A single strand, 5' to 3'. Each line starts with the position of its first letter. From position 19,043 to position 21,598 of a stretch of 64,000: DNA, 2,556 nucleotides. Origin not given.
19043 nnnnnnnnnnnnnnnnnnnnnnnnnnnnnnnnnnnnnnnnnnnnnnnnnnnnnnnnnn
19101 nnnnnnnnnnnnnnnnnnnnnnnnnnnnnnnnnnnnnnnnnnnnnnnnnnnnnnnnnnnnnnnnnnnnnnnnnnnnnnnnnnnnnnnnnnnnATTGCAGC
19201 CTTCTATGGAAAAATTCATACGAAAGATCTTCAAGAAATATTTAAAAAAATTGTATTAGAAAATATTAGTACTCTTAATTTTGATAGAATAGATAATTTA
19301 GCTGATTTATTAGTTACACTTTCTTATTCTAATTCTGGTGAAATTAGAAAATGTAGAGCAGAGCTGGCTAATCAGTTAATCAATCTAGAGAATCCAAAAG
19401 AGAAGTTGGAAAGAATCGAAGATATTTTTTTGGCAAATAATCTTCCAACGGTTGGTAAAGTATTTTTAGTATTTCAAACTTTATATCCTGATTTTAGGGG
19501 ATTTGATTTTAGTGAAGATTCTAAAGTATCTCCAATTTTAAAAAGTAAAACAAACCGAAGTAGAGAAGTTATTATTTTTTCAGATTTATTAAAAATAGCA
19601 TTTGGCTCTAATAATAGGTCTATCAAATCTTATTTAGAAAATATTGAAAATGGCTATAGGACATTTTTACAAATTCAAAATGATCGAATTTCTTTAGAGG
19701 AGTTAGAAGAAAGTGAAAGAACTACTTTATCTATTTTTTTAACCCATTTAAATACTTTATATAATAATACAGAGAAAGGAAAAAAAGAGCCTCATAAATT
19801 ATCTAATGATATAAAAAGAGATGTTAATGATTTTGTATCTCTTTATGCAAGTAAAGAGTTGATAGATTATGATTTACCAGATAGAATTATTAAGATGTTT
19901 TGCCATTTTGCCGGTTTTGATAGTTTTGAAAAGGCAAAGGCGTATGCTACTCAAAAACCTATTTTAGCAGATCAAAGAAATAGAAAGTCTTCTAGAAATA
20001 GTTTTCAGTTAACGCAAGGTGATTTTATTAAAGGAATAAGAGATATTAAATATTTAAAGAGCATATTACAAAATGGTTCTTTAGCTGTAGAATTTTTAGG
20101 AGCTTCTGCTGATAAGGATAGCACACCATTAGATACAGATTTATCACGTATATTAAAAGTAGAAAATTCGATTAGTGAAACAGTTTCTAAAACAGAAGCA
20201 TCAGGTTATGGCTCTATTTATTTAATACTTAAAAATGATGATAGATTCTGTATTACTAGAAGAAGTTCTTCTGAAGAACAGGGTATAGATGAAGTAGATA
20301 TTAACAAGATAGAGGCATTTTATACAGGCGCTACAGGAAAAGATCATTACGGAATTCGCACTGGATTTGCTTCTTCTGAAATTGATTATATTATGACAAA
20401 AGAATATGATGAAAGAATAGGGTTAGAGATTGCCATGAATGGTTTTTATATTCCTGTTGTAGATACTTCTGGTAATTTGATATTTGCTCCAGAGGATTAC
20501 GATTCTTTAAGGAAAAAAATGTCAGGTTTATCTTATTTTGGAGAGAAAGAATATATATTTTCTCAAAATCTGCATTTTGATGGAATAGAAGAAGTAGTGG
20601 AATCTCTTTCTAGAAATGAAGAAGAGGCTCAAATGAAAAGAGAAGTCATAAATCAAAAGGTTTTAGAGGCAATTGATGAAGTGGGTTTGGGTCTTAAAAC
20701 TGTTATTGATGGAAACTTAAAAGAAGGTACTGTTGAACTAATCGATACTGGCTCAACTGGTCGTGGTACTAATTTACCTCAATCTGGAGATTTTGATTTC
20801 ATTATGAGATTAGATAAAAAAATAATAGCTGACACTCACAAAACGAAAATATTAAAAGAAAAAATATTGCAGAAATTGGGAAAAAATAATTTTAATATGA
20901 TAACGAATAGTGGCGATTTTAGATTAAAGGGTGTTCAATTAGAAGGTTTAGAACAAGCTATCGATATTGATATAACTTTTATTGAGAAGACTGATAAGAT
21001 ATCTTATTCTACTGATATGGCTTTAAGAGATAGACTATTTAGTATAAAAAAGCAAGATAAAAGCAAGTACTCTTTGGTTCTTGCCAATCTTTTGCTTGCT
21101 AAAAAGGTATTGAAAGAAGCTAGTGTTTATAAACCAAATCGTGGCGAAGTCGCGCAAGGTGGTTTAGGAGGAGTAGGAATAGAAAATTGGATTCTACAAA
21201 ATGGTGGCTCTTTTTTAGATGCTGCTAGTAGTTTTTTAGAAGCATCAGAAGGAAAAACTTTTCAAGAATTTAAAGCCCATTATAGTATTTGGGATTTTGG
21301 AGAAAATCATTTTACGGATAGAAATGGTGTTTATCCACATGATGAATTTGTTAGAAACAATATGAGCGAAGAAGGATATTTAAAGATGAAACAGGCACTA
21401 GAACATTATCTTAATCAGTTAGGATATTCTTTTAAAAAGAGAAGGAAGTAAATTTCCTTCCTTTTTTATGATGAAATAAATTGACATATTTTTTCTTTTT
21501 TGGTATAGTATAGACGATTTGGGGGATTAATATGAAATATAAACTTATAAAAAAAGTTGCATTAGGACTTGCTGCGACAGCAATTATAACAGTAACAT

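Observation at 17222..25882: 1412-aa protein with a C-terminal cGAS/DncV/OAS-like nucleotidyltransferase domain, followed by a lipoprotein and a repeat-bearing transglutaminase-like protein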

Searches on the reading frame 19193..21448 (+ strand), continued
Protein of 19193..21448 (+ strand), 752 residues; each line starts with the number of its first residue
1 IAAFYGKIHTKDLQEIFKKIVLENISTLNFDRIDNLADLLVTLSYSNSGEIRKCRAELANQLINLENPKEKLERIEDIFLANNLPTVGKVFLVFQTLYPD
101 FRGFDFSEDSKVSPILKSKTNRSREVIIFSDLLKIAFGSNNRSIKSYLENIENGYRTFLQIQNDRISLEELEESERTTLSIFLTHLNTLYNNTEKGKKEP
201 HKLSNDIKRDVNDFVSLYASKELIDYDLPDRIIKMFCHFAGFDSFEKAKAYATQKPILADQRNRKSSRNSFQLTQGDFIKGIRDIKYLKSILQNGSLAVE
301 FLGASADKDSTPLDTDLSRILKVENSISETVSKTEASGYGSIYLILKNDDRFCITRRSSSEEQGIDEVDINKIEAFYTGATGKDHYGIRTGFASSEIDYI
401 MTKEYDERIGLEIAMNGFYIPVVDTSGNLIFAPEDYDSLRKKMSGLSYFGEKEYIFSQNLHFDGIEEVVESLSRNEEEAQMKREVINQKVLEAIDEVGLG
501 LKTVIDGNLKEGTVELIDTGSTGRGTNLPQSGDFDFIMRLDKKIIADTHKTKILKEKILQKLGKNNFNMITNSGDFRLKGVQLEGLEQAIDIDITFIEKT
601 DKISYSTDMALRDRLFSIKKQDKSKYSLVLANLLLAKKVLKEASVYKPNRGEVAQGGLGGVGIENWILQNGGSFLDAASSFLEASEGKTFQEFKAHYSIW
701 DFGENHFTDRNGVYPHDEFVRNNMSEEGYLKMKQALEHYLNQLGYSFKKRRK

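Call 69: search_protein_families(library=pfam, proteins=[P0224, P0246, P0036, P0114, P0088], max_evalue=0.01)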
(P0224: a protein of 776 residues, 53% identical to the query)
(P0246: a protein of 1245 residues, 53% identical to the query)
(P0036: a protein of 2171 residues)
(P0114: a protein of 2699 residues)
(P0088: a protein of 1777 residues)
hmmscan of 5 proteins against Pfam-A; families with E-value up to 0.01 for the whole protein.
P0224 (776 aa): 1 family
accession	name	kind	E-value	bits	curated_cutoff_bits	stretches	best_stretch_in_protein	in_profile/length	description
PF18735.6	HEPN_RiboL-PSP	-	0.0012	19.2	28.4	1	641-765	58-186/191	RiboL-PSP-HEPN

P0246 (1245 aa): 3 families
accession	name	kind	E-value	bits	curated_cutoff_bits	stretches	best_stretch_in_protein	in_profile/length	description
PF13475.11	DUF4116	-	4.6e-13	48.9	24.9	1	164-203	5-44/49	Domain of unknown function (DUF4116)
PF09030.15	Creb_binding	-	7e-10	39.9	26.6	0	180-195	84-99/110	Creb binding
PF12399.14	BCA_ABC_TP_C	-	7.5e-06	25.9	25.5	0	179-191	8-20/27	Branched-chain amino acid ATP-binding cassette transporter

P0036 (2171 aa): 0 families

P0114 (2699 aa): 0 families

P0088 (1777 aa): 0 families

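Call 76: find_encoding_contigs(protein=P0232, flank=8000, max_places=3)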
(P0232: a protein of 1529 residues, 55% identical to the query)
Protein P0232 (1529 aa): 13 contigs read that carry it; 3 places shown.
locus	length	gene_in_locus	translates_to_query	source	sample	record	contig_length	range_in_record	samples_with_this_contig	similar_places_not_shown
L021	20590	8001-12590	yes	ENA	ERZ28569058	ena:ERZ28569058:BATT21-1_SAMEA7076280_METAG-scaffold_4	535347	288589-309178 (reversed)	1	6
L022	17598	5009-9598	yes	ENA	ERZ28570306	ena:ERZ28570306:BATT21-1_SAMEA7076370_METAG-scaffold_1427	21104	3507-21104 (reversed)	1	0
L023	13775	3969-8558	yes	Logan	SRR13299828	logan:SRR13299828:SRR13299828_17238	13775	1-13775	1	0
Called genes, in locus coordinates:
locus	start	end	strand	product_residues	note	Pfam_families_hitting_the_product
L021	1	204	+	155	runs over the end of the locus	PF02464:CinA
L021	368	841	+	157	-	-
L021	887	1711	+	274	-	PF00293:NUDIX, PF19368:WHD_AraR (weak), PF21906:WHD_NrtR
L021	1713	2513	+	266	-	PF01513:NAD_kinase, PF20143:NAD_kinase_C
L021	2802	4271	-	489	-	PF01935:DUF87 (weak), PF05872:HerA_C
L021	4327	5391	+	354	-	PF11899:DUF3419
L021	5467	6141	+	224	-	PF00293:NUDIX, PF19368:WHD_AraR (weak), PF21906:WHD_NrtR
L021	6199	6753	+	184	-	PF00300:His_Phos_1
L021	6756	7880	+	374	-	PF08433:KTI12 (faint), PF13521:AAA_28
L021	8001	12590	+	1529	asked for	-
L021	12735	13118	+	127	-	-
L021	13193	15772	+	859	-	PF02739:5_3_exonuc_N, PF01367:5_3_exonuc, PF22619:DNA_polI_exo1, PF00476:DNA_pol_A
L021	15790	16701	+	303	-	PF01545:Cation_efflux, PF16916:ZT_dimer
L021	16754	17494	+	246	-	-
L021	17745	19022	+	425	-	PF02403:Seryl_tRNA_N, PF00587:tRNA-synt_2b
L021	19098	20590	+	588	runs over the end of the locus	PF13240:Zn_Ribbon_1 (faint), PF13306:LRR_5, PF13855:LRR_8 (faint), PF13306:LRR_5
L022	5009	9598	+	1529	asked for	-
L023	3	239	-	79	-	?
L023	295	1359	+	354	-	PF11899:DUF3419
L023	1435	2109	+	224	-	PF00293:NUDIX, PF19368:WHD_AraR (weak), PF21906:WHD_NrtR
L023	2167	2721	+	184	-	PF00300:His_Phos_1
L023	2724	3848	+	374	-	PF08433:KTI12 (faint), PF13521:AAA_28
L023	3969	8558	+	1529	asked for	-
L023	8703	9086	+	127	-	-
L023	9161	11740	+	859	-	PF02739:5_3_exonuc_N, PF01367:5_3_exonuc, PF22619:DNA_polI_exo1, PF00476:DNA_pol_A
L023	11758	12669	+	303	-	PF01545:Cation_efflux, PF16916:ZT_dimer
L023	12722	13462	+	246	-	-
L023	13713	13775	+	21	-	?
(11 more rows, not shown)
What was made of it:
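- In one lineage (L021-L023) the gene follows NrtR (Nudix/WHD_NrtR), His_Phos_1 and an AAA_28 gene on the same strand, with NAD kinase and a second NrtR upstream (call 76).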

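Call 77: find_encoding_contigs(protein=P0187, flank=8000, max_places=1)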
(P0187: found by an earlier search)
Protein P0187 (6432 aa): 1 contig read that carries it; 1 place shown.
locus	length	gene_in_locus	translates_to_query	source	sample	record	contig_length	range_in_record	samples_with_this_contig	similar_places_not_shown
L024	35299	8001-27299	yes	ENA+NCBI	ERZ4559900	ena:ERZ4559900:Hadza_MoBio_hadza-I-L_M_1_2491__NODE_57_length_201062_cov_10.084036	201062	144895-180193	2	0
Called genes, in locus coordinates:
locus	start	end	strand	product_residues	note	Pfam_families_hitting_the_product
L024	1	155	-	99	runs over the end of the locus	-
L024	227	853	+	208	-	-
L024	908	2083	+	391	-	PF13439:Glyco_transf_4, PF00534:Glycos_transf_1, PF13692:Glyco_trans_1_4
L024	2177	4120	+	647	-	PF01751:Toprim, PF01131:Topoisom_bac, PF01396:Zn_ribbon_Top1, PF02150:Zn_ribbon_RPB9 (faint), PF01396:Zn_ribbon_Top1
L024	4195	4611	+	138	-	-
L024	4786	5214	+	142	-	PF01592:NifU_N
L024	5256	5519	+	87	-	PF01713:Smr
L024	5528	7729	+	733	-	PF23139:OB_YrrC, PF14490:HHH_RecD2, PF13086:AAA_11 (weak), PF13245:AAA_19, PF13604:AAA_30, PF01443:Viral_helicase1 (faint), PF18335:SH3_13, PF13538:UvrD_C_2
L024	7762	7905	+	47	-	-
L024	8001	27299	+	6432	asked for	PF01841:Transglut_core (weak)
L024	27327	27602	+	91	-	-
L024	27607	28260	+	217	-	-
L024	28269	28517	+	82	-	-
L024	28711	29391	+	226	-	-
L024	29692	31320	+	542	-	PF07963:N_methyl, PF13306:LRR_5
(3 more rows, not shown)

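Call 81: find_encoding_contigs(protein=P0264, flank=8000, max_places=2)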
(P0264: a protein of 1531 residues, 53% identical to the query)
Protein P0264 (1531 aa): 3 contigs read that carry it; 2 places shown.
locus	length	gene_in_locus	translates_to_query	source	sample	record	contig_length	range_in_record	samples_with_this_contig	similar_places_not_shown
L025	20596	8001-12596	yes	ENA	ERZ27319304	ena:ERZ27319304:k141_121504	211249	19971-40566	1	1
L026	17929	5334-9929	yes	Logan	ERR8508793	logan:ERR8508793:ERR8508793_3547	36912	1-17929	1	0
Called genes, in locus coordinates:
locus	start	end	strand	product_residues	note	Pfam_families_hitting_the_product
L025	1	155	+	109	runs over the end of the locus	-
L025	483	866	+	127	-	PF05198:IF3_N, PF00707:IF3_C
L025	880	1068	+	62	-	PF01632:Ribosomal_L35p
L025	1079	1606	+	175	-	PF00453:Ribosomal_L20, PF07498:Rho_N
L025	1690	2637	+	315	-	PF00318:Ribosomal_S2, PF07498:Rho_N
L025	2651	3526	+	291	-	PF25025:EF-Ts_N (faint), PF00889:EF_TS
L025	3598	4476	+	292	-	PF01695:IstB_IS21, PF05673:DUF815 (weak), PF04851:ResIII (weak), PF00308:Bac_DnaA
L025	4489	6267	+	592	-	PF00009:GTP_EFTU, PF01926:MMR_HSR1 (weak), PF03144:GTP_EFTU_D2, PF14492:EFG_III (weak), PF00679:EFG_C, PF06421:LepA_C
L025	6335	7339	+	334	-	PF04055:Radical_SAM, PF06969:HemN_C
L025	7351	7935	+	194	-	-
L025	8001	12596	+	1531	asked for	-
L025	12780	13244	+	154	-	PF03449:GreA_GreB_N, PF01272:GreA_GreB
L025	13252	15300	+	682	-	PF01751:Toprim, PF01131:Topoisom_bac, PF01396:Zn_ribbon_Top1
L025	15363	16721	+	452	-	-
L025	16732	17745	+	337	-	-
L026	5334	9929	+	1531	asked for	-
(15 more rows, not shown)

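Call 82: find_encoding_contigs(protein=P0273, flank=8000, max_places=2)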
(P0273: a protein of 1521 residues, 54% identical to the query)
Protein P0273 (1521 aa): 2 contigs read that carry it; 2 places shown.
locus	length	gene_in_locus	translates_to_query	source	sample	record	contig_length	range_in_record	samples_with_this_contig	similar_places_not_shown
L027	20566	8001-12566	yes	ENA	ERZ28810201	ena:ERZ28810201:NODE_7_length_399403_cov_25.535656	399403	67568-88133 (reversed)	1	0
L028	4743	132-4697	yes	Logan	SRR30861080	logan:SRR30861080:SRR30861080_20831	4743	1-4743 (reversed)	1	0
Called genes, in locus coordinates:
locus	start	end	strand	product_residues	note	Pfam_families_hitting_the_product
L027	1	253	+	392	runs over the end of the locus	PF06898:YqfD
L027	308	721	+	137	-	-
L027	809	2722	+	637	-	-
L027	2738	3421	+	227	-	-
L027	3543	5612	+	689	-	PF00404:Dockerin_1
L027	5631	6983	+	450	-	PF12733:Cadherin-like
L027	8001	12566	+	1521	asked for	-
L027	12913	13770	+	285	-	PF02498:Bro-N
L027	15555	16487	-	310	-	PF04055:Radical_SAM, PF16199:Radical_SAM_C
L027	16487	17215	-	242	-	PF00561:Abhydrolase_1, PF00975:Thioesterase (weak), PF05728:UPF0227 (weak), PF07819:PGAP1 (weak), PF12146:Hydrolase_4, PF12697:Abhydrolase_6, PF00326:Peptidase_S9 (weak), PF07859:Abhydrolase_3 (weak), +2 more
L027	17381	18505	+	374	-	PF00266:Aminotran_5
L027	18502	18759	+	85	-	PF00085:Thioredoxin (weak)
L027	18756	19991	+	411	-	-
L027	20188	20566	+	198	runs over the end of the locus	-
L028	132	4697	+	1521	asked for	-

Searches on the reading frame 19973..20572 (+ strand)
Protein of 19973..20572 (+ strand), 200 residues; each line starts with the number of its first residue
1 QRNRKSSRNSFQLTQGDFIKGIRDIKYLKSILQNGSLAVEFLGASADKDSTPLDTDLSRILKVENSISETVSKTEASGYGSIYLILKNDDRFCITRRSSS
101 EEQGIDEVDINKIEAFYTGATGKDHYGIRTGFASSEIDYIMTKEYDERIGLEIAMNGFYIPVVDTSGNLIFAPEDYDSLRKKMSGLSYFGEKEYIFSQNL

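Call 47: predict_structure(alignment_id=A4)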
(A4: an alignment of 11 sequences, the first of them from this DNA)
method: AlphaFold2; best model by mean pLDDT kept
length: 200 residues; sequences in the alignment: 11
mean_pLDDT: 78.9   pTM: 0.78
mean pLDDT of the five models: 78.9, 77.3, 73.6, 70.4, 59.1
residues with pLDDT >= 90: 52; 70-90: 106; 50-70: 18; < 50: 24
segments of 3 or more residues with pLDDT < 50: 39-48, 186-197
pLDDT, mean of each block of 10 residues (from residue 1): 73 92 88 73 47 73 91 88 91 83 66 82 79 88 91 89 92 86 57 47
secondary structure, 60 per line:
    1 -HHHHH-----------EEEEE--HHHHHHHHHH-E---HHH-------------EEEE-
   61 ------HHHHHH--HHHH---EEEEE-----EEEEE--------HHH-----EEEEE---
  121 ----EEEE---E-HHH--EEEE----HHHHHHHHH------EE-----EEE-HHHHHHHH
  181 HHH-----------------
elements in order: H2-6 E18-22 H25-34 E56-59 H67-72 H75-78 E82-86 E92-96 E113-117 E125-128 E139-142 H147-155 E169-171 H173-183

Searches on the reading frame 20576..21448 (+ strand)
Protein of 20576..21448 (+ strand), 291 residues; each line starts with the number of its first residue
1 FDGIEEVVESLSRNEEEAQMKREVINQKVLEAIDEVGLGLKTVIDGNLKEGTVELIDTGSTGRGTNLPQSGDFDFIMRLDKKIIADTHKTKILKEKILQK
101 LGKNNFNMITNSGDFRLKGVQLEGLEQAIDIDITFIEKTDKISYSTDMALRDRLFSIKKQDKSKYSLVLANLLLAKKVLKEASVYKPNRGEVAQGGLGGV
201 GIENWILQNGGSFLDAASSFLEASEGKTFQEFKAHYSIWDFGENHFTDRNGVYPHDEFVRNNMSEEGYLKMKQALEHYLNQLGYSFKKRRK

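Call 86: search_solved_structures(query=A5, max_evalue=10, show_alignments=4)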
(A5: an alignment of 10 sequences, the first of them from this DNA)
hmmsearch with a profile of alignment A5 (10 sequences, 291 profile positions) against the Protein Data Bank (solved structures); distinct sequences matched with E-value up to 10: 2.
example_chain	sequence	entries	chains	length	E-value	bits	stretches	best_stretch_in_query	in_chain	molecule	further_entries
6w90_A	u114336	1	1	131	0.21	14.3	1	103-172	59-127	NTF2 fold protein loop-helix-loop design NT-9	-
3rof_A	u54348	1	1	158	0.71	12.6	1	71-109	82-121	Low molecular weight protein-tyrosine-phosphatase ptpA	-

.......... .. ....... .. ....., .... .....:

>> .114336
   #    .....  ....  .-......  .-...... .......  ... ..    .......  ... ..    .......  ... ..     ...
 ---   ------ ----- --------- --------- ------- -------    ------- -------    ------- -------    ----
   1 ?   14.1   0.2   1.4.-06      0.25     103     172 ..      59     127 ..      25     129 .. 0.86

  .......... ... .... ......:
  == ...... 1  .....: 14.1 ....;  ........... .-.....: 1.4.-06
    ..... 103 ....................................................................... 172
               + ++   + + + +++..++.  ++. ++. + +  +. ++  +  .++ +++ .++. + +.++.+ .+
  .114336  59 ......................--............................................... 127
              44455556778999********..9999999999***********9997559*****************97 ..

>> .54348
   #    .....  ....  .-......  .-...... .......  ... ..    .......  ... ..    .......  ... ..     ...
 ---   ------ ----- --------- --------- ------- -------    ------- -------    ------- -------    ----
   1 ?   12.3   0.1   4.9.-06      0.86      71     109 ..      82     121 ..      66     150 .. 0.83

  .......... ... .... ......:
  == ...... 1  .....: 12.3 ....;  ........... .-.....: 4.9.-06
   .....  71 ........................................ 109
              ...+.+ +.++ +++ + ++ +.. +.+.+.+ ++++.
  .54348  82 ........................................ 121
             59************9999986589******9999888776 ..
